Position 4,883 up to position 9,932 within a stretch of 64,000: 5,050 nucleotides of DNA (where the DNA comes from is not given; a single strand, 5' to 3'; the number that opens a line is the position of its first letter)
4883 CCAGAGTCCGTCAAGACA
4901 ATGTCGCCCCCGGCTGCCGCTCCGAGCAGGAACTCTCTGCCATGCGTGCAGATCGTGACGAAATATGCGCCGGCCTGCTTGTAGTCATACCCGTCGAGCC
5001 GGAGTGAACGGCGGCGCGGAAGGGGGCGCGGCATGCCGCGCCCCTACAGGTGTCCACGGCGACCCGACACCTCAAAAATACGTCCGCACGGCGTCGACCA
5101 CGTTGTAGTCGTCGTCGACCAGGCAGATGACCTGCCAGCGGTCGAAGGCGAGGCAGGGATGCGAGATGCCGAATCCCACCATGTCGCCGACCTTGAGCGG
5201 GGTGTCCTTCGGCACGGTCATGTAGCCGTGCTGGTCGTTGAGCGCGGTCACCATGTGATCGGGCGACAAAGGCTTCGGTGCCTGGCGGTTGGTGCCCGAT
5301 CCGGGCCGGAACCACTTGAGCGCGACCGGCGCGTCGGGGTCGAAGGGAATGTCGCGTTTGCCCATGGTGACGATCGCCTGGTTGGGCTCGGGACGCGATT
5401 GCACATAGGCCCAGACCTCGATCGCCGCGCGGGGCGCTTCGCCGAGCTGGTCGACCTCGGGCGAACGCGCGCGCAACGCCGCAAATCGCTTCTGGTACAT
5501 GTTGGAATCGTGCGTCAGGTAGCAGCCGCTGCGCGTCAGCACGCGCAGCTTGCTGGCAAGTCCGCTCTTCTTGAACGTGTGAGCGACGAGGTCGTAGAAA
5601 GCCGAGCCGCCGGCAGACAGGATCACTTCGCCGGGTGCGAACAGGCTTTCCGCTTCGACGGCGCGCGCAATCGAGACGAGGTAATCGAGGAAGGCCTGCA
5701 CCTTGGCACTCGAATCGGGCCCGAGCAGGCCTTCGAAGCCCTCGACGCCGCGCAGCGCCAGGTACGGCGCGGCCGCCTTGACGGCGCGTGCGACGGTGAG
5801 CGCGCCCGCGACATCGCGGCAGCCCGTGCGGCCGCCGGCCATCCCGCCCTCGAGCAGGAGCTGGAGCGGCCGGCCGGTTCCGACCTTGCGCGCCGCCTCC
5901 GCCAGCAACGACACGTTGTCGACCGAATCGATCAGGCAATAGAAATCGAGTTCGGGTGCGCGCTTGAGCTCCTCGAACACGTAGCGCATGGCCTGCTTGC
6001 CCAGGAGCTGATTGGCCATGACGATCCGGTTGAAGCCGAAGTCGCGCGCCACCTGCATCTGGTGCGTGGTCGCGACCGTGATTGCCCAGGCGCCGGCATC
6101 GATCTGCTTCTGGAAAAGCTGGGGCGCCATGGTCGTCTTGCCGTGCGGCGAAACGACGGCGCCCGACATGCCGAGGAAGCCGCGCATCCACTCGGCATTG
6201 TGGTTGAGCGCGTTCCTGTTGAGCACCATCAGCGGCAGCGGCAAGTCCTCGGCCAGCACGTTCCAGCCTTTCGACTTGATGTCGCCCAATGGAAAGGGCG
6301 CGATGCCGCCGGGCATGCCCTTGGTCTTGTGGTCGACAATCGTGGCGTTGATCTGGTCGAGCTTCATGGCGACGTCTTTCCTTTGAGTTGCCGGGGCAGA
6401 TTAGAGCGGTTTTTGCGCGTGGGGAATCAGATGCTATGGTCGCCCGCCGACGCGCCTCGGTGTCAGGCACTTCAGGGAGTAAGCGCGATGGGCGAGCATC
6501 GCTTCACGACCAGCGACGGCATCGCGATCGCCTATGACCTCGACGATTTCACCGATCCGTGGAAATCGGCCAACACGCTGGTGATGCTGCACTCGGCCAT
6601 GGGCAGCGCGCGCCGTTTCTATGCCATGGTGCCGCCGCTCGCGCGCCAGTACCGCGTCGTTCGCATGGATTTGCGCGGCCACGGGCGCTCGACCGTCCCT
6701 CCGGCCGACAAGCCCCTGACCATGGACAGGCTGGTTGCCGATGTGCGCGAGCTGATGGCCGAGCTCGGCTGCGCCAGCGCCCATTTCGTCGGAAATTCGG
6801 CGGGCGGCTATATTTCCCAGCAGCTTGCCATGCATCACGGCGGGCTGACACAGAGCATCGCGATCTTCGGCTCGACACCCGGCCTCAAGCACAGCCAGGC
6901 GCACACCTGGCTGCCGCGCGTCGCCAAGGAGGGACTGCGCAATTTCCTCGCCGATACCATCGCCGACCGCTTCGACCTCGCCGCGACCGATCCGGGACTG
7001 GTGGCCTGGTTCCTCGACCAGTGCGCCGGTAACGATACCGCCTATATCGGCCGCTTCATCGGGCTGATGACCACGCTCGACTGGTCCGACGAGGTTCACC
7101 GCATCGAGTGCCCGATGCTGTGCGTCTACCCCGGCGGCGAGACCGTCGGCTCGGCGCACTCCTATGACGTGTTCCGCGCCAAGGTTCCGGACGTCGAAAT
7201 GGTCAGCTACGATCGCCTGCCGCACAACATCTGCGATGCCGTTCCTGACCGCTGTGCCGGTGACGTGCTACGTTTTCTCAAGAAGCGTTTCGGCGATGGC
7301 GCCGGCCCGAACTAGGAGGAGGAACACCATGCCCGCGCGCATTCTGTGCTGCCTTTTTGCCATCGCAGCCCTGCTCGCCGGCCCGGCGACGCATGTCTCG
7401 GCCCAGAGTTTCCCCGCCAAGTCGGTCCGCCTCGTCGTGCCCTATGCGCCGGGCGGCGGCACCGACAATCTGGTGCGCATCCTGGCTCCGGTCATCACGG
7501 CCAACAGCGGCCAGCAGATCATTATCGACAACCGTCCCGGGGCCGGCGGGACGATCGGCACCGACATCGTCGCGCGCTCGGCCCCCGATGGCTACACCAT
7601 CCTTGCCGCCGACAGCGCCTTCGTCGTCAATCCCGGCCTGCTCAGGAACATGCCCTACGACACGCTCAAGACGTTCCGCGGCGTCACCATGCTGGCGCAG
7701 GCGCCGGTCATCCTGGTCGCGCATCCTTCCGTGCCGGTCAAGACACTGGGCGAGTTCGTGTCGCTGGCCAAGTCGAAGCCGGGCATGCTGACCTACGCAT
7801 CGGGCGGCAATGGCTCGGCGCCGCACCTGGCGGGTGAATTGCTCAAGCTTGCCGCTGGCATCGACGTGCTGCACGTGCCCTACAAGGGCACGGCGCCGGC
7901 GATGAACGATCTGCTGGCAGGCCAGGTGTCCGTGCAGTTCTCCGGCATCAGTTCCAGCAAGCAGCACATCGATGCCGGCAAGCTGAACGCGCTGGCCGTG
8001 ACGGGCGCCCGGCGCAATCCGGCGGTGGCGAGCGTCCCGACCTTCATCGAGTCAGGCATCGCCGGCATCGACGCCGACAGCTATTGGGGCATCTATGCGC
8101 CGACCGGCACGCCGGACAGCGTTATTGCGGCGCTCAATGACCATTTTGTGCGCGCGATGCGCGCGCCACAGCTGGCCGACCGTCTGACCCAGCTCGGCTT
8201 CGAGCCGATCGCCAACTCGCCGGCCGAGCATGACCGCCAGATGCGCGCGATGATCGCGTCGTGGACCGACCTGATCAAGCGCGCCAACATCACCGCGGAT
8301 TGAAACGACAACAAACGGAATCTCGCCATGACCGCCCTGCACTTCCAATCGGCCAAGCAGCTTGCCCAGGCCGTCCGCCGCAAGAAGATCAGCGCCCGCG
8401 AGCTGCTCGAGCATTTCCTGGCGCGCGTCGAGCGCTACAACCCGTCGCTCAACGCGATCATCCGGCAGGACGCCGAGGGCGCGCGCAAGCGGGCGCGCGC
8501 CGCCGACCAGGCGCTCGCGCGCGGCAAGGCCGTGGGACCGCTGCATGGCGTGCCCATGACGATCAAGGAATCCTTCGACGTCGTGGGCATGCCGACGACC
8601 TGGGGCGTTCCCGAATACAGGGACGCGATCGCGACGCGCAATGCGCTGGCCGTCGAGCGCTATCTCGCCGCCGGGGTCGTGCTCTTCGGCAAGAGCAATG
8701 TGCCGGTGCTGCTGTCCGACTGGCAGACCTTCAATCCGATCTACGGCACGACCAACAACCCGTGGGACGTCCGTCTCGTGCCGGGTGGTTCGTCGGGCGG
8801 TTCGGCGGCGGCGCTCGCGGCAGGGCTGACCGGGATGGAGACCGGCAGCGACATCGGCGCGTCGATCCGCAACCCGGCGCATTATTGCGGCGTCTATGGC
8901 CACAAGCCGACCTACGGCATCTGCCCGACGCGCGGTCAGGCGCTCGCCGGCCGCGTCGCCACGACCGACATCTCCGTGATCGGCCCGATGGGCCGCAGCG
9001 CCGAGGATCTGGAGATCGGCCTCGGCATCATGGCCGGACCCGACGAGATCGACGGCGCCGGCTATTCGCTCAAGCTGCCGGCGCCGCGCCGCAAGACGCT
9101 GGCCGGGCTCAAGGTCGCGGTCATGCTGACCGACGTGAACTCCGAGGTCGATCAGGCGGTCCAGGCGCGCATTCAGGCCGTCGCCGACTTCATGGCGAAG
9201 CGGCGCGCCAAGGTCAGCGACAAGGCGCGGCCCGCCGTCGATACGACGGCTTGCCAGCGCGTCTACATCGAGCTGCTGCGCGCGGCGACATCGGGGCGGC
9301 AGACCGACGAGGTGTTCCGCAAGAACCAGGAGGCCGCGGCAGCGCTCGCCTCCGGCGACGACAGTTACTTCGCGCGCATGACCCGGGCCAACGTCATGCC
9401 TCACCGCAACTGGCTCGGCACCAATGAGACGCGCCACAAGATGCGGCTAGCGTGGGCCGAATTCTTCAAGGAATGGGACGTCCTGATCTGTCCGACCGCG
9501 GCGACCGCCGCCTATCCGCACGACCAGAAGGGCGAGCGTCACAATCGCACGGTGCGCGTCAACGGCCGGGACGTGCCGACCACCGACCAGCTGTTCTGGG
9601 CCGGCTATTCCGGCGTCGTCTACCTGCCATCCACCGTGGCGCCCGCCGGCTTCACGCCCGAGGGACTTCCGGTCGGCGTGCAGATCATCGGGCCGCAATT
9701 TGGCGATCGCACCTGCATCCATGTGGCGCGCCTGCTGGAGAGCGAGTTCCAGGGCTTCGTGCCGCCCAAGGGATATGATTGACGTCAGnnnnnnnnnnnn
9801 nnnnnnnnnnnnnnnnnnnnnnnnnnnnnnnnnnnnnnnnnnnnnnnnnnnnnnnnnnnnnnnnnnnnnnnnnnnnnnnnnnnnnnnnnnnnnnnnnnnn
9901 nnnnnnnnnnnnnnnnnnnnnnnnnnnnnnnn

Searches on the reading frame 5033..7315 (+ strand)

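Call 4: search_protein_families(library=pfam, proteins=[window:5033-7315:+])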
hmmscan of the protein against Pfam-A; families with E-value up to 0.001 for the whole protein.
window:5033-7315:+ (760 aa): 3 families
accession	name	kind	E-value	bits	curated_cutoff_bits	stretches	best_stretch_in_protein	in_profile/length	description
PF00561.26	Abhydrolase_1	-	5.8e-18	65.9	25.8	1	515-614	2-102/245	alpha/beta hydrolase fold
PF12697.13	Abhydrolase_6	-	5.2e-13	50.6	26.3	1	516-701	1-174/217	Alpha/beta hydrolase family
PF12146.15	Hydrolase_4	-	4.5e-10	39.7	27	1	514-733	5-234/239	Serine aminopeptidase, S33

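Call 5: search_protein_families(library=ncbifam, proteins=[window:5033-7315:+])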
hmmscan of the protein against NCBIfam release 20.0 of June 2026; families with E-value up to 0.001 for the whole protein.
window:5033-7315:+ (760 aa): 22 families
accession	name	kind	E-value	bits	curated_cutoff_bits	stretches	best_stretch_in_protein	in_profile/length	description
NF051488.1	bifunc_PcaDC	exception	8.9e-27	94.2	390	1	511-751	11-252/375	bifunctional 3-oxoadipate enol-lactonase/4-carboxymuconolactone decarboxylase PcaDC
TIGR02427.1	protocat_pcaD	equivalog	3.2e-23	82.4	255.85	1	512-749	12-250/251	3-oxoadipate enol-lactonase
NF051487.1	bifunc_PcaCD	exception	9e-22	77.7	430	1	484-707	144-368/413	bifunctional 4-carboxymuconolactone decarboxylase/3-oxoadipate enol-lactonase PcaCD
TIGR03695.1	menH_SHCHC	equivalog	1.2e-16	60.9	208.55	1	514-624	3-114/252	2-succinyl-6-hydroxy-2,4-cyclohexadiene-1-carboxylate synthase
TIGR03056.1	bchO_mg_che_rel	equivalog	3.8e-13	49.1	172.55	1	514-602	29-116/278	alpha/beta fold hydrolase BchO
NF011457.0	PRK14875.1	equivalog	1.3e-12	47.4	307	1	511-614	130-231/372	acetoin dehydrogenase dihydrolipoyllysine-residue acetyltransferase subunit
NF050089.1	i_nPHAscl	equivalog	1.9e-12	46.8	300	1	512-614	17-117/288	intracellular short-chain-length polyhydroxyalkanoate depolymerase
TIGR03611.1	RutD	equivalog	1.5e-11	44.2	238.5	1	513-609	12-108/258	pyrimidine utilization protein D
NF004514.1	PRK05855.1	equivalog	3.1e-11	42.6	455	1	490-632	3-141/578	SDR family oxidoreductase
NF045632.1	hydroxlase_HsaD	equivalog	2.5e-09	36.5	400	1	511-613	32-136/290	4,5:9,10-diseco-3-hydroxy-5,9,17-trioxoandrosta-1(10),2-diene-4-oate hydrolase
NF033124.1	estX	equivalog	1.5e-08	34.1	600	1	498-613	10-126/280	macrolide esterase EstX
TIGR01738.1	bioH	equivalog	2.1e-08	34.1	206.95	1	514-636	5-118/245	pimeloyl-ACP methyl ester esterase BioH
NF052610.1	macro_16_ester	equivalog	1.1e-07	31.5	420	1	534-616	45-129/281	alpha/beta fold macrolide esterase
NF008340.0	PRK11126.1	equivalog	3.5e-07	29.7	261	1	512-624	13-122/255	2-succinyl-6-hydroxy-2,4-cyclohexadiene-1-carboxylate synthase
NF041759.1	mac_hydro_EstT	equivalog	8.2e-07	28.5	450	1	538-616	49-128/278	macrolide hydrolase EstT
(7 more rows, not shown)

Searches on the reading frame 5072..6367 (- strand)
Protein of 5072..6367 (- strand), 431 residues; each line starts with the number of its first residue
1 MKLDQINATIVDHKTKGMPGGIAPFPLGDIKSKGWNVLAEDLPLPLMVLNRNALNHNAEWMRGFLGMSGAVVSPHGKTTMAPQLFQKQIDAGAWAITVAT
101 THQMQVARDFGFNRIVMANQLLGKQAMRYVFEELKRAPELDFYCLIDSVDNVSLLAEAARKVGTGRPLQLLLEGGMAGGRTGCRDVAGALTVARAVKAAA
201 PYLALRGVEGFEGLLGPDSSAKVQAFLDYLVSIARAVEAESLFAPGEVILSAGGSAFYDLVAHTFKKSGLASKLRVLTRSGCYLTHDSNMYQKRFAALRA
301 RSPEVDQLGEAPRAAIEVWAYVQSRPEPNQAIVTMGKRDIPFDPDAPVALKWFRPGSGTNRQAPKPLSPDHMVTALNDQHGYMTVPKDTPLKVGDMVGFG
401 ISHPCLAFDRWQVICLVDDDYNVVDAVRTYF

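Call 7: search_protein_families(library=pfam, proteins=[window:5072-6367:-])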
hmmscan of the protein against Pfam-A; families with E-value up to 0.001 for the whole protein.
window:5072-6367:- (431 aa): 2 families
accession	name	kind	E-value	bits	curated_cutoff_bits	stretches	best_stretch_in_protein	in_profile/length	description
PF14031.13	D-ser_dehydrat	-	7.7e-19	68.6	22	1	315-417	1-97/97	Putative serine dehydratase domain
PF01168.26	Ala_racemase_N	-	1.2e-08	35.3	24.1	1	50-256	2-197/220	Alanine racemase, N-terminal domain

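Call 24: search_protein_families(library=ncbifam, proteins=[window:5072-6367:-], max_evalue=1e-10)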
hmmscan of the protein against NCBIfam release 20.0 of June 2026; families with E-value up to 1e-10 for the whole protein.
window:5072-6367:- (431 aa): 1 family
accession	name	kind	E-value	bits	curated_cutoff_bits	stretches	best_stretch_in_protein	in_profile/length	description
NF045642.2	HdxyAspAldBhcC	equivalog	9e-13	48.1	690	1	40-348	25-317/387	3-hydroxy-D-aspartate aldolase BhcC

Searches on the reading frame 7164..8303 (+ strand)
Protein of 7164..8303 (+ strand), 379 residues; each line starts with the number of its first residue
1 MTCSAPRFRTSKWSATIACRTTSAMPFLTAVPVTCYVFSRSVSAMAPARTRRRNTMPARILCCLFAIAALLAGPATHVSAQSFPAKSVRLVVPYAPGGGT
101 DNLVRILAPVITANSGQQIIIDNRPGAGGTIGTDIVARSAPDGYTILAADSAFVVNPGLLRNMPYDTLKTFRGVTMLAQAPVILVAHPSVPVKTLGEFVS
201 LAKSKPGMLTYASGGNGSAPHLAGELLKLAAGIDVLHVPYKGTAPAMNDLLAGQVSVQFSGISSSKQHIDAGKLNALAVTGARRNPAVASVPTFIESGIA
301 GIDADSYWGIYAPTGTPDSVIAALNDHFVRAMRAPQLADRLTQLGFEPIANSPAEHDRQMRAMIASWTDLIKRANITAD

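Call 4: search_protein_families(library=pfam, proteins=[window:7164-8303:+])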
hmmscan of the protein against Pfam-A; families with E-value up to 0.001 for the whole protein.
window:7164-8303:+ (379 aa): 1 family
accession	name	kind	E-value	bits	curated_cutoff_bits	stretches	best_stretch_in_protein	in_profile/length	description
PF03401.19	TctC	-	8.7e-74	248.9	27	1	105-375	3-273/274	Tripartite tricarboxylate transporter family receptor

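Call 5: search_protein_families(library=ncbifam, proteins=[window:7164-8303:+])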
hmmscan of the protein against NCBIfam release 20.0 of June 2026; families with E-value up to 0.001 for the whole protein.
window:7164-8303:+ (379 aa): 0 families

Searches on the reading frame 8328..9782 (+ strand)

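Call 4: search_protein_families(library=pfam, proteins=[window:8328-9782:+])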
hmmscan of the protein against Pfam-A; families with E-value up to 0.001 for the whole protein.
window:8328-9782:+ (484 aa): 1 family
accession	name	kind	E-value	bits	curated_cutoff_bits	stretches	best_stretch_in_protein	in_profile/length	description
PF01425.27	Amidase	-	1.9e-97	327.5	27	1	25-463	1-444/445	Amidase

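Call 5: search_protein_families(library=ncbifam, proteins=[window:8328-9782:+])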
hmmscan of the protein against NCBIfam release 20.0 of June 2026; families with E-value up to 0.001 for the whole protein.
window:8328-9782:+ (484 aa): 26 families (the best 25 are shown)
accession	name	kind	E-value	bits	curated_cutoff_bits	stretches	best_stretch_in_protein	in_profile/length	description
NF004816.0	PRK06170.1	equivalog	1.8e-185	617.3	503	1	4-481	9-489/493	amidase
NF005687.0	PRK07487.1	subfamily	2.6e-92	310.1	428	1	7-475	8-457/468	amidase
NF005686.0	PRK07486.1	subfamily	2.7e-79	267.1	465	1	6-472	13-471/486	amidase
NF004815.0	PRK06169.1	equivalog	4.5e-75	253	506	1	3-474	6-459/471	amidase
NF006631.0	PRK09201.1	equivalog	5.8e-70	236.3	461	1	4-472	4-453/466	AtzE family amidohydrolase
TIGR02715.1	amido_AtzE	subfamily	3.7e-69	233.8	425.75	1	10-472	3-446/452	AtzE family amidohydrolase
NF005450.0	PRK07042.1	equivalog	4.4e-69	233.2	458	1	1-472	1-450/464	amidase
NF005688.0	PRK07488.1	equivalog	9.6e-64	216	532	1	4-475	8-467/474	indoleacetamide hydrolase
NF009119.0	PRK12470.1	equivalog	1.5e-56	192.3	498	1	1-472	3-450/462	amidase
TIGR00132.1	gatA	equivalog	2.5e-56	191.4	481.1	2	13-307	2-292/466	Asp-tRNA(Asn)/Glu-tRNA(Gln) amidotransferase subunit GatA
NF004717.0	PRK06061.1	equivalog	2.6e-56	191.3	498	1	7-473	17-466/483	amidase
NF005460.0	PRK07056.1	subfamily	4.4e-45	154.5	447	1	5-474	6-453/457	amidase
NF005565.0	PRK07235.1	subfamily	7.9e-44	150.2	545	1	19-473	36-500/506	amidase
NF006043.0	PRK08186.1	subfamily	1.2e-42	146.1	487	1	7-474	7-448/600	allophanate hydrolase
NF006169.0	PRK08310.1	equivalog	1.6e-42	146.3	391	1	61-473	15-393/395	amidase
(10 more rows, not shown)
